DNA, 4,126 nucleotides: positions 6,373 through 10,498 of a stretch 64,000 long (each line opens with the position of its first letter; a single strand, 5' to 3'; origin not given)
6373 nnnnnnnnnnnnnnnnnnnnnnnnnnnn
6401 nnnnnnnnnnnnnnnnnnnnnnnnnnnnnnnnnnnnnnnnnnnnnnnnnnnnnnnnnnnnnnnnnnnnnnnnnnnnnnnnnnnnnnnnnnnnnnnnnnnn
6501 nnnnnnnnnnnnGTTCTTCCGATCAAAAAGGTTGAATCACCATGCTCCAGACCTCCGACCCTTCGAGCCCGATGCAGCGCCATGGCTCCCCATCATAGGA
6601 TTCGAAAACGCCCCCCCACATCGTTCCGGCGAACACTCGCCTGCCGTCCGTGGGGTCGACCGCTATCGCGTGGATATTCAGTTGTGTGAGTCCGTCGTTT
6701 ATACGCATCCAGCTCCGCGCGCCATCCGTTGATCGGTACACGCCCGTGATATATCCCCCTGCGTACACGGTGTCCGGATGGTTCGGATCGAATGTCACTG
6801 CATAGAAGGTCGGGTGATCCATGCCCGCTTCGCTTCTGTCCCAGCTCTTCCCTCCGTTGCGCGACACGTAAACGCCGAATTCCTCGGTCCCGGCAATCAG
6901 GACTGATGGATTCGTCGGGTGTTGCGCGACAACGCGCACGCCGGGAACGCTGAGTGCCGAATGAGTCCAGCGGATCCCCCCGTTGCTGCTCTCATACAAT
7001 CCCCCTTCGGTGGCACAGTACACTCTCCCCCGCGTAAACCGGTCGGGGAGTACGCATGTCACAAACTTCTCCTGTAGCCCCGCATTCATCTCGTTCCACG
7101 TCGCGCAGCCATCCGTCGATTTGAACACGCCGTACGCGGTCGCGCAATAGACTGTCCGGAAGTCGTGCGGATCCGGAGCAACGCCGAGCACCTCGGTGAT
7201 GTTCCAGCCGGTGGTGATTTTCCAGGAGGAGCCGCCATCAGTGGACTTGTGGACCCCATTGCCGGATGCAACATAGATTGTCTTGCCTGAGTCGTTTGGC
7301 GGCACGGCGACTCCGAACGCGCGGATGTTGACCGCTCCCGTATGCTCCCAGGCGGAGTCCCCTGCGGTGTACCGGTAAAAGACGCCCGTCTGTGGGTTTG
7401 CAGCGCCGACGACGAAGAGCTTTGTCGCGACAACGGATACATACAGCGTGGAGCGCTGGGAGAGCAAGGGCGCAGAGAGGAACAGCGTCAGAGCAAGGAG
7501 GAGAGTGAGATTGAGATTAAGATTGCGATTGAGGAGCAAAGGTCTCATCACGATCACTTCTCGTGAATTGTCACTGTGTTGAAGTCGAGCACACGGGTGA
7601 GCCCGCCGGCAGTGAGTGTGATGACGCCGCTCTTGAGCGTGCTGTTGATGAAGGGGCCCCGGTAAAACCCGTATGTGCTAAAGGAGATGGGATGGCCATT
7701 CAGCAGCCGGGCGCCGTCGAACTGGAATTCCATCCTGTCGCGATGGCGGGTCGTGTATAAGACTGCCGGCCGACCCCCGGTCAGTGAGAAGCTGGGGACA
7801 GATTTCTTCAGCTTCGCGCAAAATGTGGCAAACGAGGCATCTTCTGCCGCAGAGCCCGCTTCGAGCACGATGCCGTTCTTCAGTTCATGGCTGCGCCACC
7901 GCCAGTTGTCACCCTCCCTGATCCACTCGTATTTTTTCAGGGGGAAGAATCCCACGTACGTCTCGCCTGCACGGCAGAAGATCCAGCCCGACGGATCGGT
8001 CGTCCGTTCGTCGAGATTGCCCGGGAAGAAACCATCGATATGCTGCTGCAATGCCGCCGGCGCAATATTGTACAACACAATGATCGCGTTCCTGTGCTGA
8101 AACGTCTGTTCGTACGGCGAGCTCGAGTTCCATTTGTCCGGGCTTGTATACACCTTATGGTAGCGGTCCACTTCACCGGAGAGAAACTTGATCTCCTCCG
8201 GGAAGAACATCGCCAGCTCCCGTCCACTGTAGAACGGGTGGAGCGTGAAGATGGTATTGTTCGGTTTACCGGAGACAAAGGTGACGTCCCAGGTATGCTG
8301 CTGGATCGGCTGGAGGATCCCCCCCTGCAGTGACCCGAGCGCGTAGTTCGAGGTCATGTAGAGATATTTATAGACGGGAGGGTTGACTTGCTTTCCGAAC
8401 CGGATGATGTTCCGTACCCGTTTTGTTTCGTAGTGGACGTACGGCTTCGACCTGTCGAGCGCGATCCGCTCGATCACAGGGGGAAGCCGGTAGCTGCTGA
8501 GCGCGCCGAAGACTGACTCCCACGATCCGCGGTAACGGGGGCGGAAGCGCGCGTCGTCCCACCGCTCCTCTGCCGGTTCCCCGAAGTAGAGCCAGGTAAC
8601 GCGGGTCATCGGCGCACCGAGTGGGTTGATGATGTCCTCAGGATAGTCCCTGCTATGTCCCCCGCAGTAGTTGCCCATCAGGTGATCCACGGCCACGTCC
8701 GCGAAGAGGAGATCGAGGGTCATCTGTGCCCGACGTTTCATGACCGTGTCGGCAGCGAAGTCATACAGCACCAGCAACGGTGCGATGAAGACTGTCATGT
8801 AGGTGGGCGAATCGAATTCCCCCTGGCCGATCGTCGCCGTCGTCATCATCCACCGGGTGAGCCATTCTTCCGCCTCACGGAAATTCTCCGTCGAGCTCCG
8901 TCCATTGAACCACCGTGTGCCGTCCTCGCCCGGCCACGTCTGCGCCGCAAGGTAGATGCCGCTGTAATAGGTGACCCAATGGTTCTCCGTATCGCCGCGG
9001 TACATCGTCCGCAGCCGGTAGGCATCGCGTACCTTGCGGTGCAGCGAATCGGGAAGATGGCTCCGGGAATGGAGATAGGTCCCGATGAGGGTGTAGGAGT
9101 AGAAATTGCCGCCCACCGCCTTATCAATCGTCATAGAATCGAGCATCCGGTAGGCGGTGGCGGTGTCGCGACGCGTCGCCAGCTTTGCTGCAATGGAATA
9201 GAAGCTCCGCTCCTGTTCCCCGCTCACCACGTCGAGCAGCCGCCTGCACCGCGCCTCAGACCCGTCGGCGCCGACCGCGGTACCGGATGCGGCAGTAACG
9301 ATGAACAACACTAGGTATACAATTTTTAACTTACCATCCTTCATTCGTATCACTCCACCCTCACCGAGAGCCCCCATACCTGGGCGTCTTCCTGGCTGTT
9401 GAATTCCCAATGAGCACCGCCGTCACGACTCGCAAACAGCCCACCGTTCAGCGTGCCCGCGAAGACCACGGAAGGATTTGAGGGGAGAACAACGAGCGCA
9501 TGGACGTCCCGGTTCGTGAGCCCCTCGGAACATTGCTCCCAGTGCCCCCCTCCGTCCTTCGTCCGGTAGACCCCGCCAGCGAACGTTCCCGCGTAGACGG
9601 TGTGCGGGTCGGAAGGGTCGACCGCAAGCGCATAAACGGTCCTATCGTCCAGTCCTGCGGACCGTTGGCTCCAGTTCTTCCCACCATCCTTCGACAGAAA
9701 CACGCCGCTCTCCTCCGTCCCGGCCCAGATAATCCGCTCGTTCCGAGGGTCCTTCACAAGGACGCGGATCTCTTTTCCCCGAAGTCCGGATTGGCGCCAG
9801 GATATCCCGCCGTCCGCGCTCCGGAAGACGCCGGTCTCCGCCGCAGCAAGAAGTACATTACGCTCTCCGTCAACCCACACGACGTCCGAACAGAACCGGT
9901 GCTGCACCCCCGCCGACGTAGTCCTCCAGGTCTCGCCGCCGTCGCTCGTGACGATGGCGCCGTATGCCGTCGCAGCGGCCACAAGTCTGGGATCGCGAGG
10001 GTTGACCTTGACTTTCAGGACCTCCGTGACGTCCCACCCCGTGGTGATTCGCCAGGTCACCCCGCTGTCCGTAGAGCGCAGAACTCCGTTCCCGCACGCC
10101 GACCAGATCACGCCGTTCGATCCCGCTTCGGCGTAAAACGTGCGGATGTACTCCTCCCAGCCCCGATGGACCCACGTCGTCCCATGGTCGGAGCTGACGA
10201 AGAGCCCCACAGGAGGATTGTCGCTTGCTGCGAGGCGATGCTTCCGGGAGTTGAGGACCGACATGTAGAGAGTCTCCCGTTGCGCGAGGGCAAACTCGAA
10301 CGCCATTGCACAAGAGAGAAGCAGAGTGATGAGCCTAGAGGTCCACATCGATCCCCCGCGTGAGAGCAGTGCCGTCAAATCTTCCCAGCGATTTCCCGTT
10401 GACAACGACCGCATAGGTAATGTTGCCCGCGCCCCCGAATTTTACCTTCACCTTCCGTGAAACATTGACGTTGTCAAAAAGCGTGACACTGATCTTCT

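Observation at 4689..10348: Tandemly duplicated two-gene module inside a 21-kb operon: secreted ~600-aa protein plus BNR beta-propeller, twice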

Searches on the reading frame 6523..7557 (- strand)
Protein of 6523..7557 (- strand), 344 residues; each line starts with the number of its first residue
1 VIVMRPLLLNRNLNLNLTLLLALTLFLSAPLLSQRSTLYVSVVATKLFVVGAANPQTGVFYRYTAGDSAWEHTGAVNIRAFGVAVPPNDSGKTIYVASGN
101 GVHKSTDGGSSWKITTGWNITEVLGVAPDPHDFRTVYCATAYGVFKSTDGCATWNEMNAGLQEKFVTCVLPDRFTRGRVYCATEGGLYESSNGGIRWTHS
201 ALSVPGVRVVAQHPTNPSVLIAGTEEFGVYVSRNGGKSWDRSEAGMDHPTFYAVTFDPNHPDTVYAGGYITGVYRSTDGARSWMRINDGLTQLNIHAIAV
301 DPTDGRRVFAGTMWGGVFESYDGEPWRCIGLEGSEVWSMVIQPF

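Call 9: search_protein_families(library=pfam, proteins=[window:6523-7557:-], max_evalue=0.1)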
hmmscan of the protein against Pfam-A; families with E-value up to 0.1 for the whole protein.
window:6523-7557:- (344 aa): 3 families
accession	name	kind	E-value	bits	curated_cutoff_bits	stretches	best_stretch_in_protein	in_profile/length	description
PF15902.12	Sortilin-Vps10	-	5.6e-19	68.7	33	4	144-251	3-121/446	Sortilin, neurotensin receptor 3,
PF14870.12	PSII_BNR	-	0.00029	20.6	27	0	144-274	40-152/303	Photosynthesis system II assembly factor YCF48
PF02012.26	BNR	-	0.016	15.5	27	0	230-240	1-11/12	BNR/Asp-box repeat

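Call 11: search_protein_families(library=ncbifam, proteins=[window:6523-7557:-], max_evalue=0.1)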
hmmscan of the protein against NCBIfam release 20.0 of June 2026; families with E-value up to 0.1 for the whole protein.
window:6523-7557:- (344 aa): 2 families
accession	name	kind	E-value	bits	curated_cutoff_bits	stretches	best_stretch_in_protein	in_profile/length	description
NF045728.1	glycosyl_F510_1955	equivalog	3.1e-31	108.5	175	4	178-244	106-175/246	F510_1955 family glycosylhydrolase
NF052228.1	T9SS_PorZ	equivalog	4.4e-06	25.4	260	0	289-325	371-407/757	type IX secretion system anionic LPS delivery protein PorZ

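Call 45: find_homologous_proteins(query=window:6523-7557:-)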
Query window:6523-7557:- (344 aa): 1378 proteins with E <= 0.001 among 4687 candidates; the best 120 are listed.
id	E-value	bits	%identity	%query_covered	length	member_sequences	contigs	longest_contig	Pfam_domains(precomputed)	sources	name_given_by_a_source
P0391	4.8e-144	498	65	97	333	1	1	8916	PF25852.1,PF14870.13,PF15902.13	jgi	jgi:photosystem II stability/assembly factor-like uncharacterized protein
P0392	6.7e-142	491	63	95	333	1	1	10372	PF25852.1,PF14870.13,PF15902.13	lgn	-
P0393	1.8e-141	489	64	97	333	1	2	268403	PF25852.1,PF14870.13,PF15902.13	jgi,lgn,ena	jgi:photosystem II stability/assembly factor-like uncharacterized protein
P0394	1.0e-139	484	61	95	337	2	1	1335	PF25852.1,PF14870.13,PF15902.13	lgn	-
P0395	5.9e-135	468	60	99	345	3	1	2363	PF25852.1,PF14870.13,PF15902.13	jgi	jgi:photosystem II stability/assembly factor-like uncharacterized protein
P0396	2.3e-134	466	63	91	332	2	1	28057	PF25852.1,PF14870.13,PF15902.13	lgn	-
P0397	8.4e-132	458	57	99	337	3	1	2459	PF25852.1,PF14870.13,PF15902.13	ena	-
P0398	3.0e-131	456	59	96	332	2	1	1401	PF25852.1,PF14870.13,PF15902.13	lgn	-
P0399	2.1e-130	453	61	91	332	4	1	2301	PF25852.1,PF14870.13,PF15902.13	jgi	jgi:photosystem II stability/assembly factor-like uncharacterized protein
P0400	5.0e-130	452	57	95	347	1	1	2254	PF25852.1,PF14870.13,PF02012.27,PF15902.13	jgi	jgi:photosystem II stability/assembly factor-like uncharacterized protein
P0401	2.5e-129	450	58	95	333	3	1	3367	PF14870.13,PF15902.13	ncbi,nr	ncbi:MAG TPA: hypothetical protein VMM37_09650 [Bacteroidota bacterium]|nr:hypothetical protein [Bac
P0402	5.1e-129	448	58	96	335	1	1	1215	PF25852.1,PF14870.13,PF02012.27,PF15902.13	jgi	jgi:photosystem II stability/assembly factor-like uncharacterized protein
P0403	3.8e-127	442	57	99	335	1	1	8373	PF25852.1,PF14870.13,PF02012.27,PF15902.13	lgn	-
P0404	5.0e-127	442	56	95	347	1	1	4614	PF25852.1,PF14870.13,PF02012.27,PF15902.13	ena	-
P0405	5.7e-127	442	57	95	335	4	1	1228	PF25852.1,PF14870.13,PF02012.27,PF15902.13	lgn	-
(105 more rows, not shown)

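Call 58: predict_structure(alignment_id=A2)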
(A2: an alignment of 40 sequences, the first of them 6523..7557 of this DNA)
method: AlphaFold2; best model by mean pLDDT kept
length: 344 residues; sequences in the alignment: 40
mean_pLDDT: 93.8   pTM: 0.88
mean pLDDT of the five models: 93.8, 92.6, 91.9, 91.9, 91.8
residues with pLDDT >= 90: 291; 70-90: 39; 50-70: 14; < 50: 0
segments of 3 or more residues with pLDDT < 50: none
pLDDT, mean of each block of 10 residues (from residue 1): 65 87 87 88 80 83 91 88 93 96 96 95 97 97 98 98 98 98 98 98 97 98 98 97 95 98 98 98 98 98 97 97 95 96 94
secondary structure, 60 per line:
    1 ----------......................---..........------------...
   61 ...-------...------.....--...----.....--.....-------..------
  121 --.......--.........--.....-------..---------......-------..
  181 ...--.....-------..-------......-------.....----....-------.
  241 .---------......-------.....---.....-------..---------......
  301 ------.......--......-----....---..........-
elements in order: H11-32 E36-45 E58-63 E71-73 E80-84 E94-98 E101-105 E123-129 E132-140 E143-147 E166-171 E179-183 E186-190 E207-212 E220-224 E229-232 E251-256 E264-268 E272-276 E295-300 E307-313 E316-321 E327-330 E334-343

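Call 67: search_protein_families(library=pfam, proteins=[P0391], max_evalue=0.001)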
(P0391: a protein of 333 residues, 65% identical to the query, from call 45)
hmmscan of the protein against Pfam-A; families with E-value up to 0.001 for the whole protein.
P0391 (333 aa): 3 families
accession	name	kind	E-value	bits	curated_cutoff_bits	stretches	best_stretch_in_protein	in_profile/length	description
PF15902.12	Sortilin-Vps10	-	3.5e-16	59.5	33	1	261-319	3-61/446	Sortilin, neurotensin receptor 3,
PF14870.12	PSII_BNR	-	2.9e-07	30.5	27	1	217-317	40-139/303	Photosynthesis system II assembly factor YCF48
PF23366.1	Beta-prop_HVO_0234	-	0.00026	21.1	27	1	66-288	80-273/274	HVO_0234-like, beta propeller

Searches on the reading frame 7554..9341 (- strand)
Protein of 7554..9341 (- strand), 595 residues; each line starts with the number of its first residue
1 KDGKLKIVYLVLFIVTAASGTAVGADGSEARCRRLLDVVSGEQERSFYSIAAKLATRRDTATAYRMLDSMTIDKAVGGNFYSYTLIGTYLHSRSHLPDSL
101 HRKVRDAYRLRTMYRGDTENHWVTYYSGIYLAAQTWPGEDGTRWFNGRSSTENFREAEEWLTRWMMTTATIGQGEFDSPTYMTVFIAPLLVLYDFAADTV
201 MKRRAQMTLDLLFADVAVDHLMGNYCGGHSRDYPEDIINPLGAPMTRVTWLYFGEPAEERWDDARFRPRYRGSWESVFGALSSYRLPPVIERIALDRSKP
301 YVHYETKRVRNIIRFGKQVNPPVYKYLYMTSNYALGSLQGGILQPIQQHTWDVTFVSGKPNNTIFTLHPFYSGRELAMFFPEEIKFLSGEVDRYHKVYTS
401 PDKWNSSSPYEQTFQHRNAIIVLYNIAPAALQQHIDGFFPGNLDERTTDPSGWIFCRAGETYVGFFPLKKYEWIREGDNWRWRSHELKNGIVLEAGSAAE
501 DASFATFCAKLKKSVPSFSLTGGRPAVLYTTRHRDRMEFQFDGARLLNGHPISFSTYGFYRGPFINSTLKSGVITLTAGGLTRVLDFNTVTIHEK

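Call 9: search_protein_families(library=pfam, proteins=[window:7554-9341:-], max_evalue=0.1)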
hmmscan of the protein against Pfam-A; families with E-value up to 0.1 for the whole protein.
window:7554-9341:- (595 aa): 0 families

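Call 11: search_protein_families(library=ncbifam, proteins=[window:7554-9341:-], max_evalue=0.1)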
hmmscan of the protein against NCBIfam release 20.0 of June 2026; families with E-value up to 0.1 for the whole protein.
window:7554-9341:- (595 aa): 0 families

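Call 16: find_homologous_proteins(query=window:7554-9341:-)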
Query window:7554-9341:- (595 aa): 1634 proteins with E <= 0.001 among 8000 candidates; the best 120 are listed.
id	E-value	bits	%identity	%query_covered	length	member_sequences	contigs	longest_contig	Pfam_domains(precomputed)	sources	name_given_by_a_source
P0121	0.0e+0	1401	100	100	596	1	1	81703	-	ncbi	ncbi:MAG: hypothetical protein AB1428_08300 [Bacteroidota bacterium]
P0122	0.0e+0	1066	77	100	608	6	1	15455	-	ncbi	-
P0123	0.0e+0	1057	77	97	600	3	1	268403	-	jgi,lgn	jgi:hypothetical protein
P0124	0.0e+0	1037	77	96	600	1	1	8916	-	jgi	jgi:hypothetical protein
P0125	0.0e+0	1030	73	98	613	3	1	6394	-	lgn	-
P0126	0.0e+0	1020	74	98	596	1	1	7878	-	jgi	jgi:hypothetical protein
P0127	0.0e+0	1015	74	97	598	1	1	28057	-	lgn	-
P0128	8.7e-289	978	72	97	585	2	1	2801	-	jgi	jgi:hypothetical protein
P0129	2.5e-279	946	69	98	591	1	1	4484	-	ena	-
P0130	6.9e-279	945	68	97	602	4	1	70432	-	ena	-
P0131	3.5e-273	926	67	98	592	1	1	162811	-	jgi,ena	-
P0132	6.8e-271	918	67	97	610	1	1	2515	-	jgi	jgi:hypothetical protein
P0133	1.5e-270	917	67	98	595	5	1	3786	-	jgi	-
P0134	4.6e-270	916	67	98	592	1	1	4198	-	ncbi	-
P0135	7.7e-269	912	66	99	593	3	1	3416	-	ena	-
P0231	2.1e-247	841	64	96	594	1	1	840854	-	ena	-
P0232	2.4e-247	841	62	99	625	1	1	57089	-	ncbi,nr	ncbi:MAG: hypothetical protein ONB45_17200 [candidate division KSB1 bacterium]|nr:hypothetical prote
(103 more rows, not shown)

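Call 80: find_encoding_contigs(protein=P0232, flank=10000, max_places=1)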
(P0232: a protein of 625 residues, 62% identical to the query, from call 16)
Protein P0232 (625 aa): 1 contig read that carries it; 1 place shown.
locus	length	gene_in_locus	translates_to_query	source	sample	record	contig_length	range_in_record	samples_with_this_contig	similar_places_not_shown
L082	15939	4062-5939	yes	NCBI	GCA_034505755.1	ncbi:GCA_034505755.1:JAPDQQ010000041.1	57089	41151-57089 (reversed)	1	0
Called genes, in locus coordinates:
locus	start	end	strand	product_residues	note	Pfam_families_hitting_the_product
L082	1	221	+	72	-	PF00248:Aldo_ket_red (weak)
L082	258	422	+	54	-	-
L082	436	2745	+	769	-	-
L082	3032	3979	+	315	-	PF25852:DUF6242_C (faint), PF02012:BNR (faint), PF14870:PSII_BNR (faint), PF15902:Sortilin-Vps10 (weak)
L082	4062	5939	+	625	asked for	-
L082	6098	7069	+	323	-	PF14870:PSII_BNR (faint), PF15899:BNR_6 (faint), PF02012:BNR (faint), PF25852:DUF6242_C (weak), PF15902:Sortilin-Vps10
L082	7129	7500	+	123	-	PF05973:Gp49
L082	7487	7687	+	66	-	-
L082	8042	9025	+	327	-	PF13860:FlgD_ig (faint), PF24517:CBM96 (faint), PF18962:Por_Secre_tail (weak)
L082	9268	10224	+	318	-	-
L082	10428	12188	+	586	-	-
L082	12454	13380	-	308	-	PF04389:Peptidase_M28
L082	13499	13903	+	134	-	PF14478:DUF4430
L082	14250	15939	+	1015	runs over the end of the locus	PF13485:Peptidase_MA_2, PF00930:DPPIV_N (faint), PF26550:Tricorn_2nd, PF26549:Tricorn_N (weak), PF07676:PD40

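Call 81: find_encoding_contigs(protein=P0231, flank=10000, max_places=1)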
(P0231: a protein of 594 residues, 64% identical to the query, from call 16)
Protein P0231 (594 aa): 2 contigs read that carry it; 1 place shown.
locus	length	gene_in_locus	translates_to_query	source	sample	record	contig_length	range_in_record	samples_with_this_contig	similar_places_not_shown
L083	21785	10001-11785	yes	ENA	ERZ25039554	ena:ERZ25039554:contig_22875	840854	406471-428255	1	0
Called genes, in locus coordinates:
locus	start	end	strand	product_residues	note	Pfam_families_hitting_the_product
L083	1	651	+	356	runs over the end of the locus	PF14486:DUF4432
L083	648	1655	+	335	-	PF01408:GFO_IDH_MocA, PF02894:GFO_IDH_MocA_C, PF22725:GFO_IDH_MocA_C3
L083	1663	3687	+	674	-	PF07940:Hepar_II_III_C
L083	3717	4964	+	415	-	PF00202:Aminotran_3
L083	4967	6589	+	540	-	PF04909:Amidohydro_2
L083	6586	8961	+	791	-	-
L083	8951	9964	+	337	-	PF25852:DUF6242_C (faint), PF15902:Sortilin-Vps10 (weak)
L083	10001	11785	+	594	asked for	-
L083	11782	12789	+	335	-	PF25852:DUF6242_C (faint), PF15902:Sortilin-Vps10 (weak)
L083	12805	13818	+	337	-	-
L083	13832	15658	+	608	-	-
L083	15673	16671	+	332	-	PF00294:PfkB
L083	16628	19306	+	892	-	PF01074:Glyco_hydro_38N, PF09261:Alpha-mann_mid, PF07748:Glyco_hydro_38C, PF17677:Glyco_hydro38C2 (weak)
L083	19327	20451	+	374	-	PF04389:Peptidase_M28, PF01546:Peptidase_M20, PF07687:M20_dimer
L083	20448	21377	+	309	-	PF00480:ROK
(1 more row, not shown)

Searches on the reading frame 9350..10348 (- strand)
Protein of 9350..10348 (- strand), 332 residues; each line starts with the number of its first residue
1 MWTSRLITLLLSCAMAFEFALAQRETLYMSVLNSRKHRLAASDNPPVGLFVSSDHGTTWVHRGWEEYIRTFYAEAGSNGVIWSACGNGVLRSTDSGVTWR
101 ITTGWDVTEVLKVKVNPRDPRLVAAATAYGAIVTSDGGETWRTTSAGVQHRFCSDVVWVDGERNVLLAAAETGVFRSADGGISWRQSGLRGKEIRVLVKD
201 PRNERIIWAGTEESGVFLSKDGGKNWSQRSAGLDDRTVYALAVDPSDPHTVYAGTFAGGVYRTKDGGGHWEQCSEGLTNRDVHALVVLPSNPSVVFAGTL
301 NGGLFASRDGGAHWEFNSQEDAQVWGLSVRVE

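Call 9: search_protein_families(library=pfam, proteins=[window:9350-10348:-], max_evalue=0.1)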
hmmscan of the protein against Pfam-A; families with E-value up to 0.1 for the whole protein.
window:9350-10348:- (332 aa): 7 families
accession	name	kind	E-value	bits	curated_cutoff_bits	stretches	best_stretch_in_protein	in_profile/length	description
PF15902.12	Sortilin-Vps10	-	6.6e-20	71.7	33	3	174-252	3-84/446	Sortilin, neurotensin receptor 3,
PF02012.26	BNR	-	6.5e-13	47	27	0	217-227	1-11/12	BNR/Asp-box repeat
PF14870.12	PSII_BNR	-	1.6e-07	31.3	27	1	139-272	7-139/303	Photosynthesis system II assembly factor YCF48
PF24316.1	Tli3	-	0.00013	22.7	27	0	198-231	57-101/129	T6SS Tli3 immunity protein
PF13088.12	BNR_2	-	0.00023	21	31.4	0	213-263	81-131/277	BNR repeat-like domain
PF15899.11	BNR_6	-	0.0009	19.5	27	0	49-61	1-13/14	BNR-Asp box repeat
PF23720.1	DUF7161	-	0.0022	18.3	27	1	182-205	2-25/72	Family of unknown function (DUF7161)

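Call 11: search_protein_families(library=ncbifam, proteins=[window:9350-10348:-], max_evalue=0.1)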
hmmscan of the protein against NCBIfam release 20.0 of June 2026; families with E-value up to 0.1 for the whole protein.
window:9350-10348:- (332 aa): 3 families
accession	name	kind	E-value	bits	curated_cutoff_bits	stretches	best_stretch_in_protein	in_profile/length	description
NF045728.1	glycosyl_F510_1955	equivalog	1.5e-40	139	175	3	171-275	71-175/246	F510_1955 family glycosylhydrolase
NF010237.0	PRK13684.1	equivalog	2.1e-08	33.6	326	1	136-273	32-167/334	photosynthesis system II assembly factor Ycf48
NF052228.1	T9SS_PorZ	equivalog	3.4e-06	25.8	260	1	231-266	370-405/757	type IX secretion system anionic LPS delivery protein PorZ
